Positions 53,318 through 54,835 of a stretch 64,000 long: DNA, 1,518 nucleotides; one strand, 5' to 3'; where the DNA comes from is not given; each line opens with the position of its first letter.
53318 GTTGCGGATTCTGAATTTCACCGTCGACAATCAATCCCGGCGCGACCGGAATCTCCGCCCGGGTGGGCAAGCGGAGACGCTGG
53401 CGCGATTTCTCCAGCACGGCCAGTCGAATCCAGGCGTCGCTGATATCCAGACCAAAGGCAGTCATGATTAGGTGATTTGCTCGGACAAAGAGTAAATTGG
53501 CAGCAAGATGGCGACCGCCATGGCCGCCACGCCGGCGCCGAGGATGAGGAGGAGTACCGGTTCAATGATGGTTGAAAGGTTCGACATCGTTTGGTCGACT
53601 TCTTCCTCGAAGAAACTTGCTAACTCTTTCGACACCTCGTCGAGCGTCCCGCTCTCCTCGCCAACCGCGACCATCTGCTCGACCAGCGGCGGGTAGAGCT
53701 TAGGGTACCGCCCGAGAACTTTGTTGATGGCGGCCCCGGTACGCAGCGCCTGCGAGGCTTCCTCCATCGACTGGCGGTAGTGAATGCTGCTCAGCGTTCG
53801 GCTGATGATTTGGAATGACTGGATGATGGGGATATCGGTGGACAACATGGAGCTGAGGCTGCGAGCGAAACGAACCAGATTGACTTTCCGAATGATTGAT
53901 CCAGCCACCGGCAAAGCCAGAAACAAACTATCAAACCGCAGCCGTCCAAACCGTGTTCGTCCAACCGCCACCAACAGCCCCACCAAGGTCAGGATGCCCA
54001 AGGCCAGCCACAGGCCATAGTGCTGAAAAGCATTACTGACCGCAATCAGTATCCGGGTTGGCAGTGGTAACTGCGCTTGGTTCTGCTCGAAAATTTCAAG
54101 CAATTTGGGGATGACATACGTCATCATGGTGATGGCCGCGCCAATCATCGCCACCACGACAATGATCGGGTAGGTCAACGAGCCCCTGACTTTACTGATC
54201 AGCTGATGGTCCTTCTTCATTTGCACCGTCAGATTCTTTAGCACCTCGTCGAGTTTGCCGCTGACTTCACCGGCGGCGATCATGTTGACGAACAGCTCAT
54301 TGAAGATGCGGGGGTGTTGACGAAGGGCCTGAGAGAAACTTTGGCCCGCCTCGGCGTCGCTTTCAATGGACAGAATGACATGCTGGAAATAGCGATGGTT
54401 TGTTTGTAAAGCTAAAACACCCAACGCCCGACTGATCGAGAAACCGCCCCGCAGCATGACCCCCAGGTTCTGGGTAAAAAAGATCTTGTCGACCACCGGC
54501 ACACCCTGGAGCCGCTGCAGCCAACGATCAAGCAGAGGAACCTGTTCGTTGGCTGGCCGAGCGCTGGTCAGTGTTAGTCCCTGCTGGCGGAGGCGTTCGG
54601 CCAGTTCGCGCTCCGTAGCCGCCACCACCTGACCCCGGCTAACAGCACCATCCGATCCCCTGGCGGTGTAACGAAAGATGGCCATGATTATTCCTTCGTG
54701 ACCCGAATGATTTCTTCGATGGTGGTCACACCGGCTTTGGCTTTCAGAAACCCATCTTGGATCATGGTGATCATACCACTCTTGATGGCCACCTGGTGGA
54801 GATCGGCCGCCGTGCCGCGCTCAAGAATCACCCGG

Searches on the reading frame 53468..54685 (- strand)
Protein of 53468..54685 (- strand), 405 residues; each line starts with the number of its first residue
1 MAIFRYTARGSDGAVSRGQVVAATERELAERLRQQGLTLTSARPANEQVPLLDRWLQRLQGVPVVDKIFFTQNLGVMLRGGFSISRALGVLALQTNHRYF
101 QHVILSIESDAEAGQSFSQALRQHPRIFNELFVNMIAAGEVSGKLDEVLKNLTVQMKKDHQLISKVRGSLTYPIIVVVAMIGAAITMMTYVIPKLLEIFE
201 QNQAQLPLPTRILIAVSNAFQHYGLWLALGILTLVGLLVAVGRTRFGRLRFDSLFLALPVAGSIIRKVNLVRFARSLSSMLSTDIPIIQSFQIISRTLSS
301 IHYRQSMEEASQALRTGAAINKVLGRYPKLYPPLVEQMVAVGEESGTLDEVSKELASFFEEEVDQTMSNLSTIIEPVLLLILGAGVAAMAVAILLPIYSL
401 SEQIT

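Call 9: search_protein_families(library=pfam, proteins=[window:53468-54685:-], max_evalue=0.001)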
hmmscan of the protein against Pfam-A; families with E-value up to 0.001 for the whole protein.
window:53468-54685:- (405 aa): 1 family
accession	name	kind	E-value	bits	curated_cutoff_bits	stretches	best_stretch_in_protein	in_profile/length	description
PF00482.28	T2SSF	-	2.4e-52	176.6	25.2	2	70-193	1-125/125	Type II secretion system (T2SS), protein F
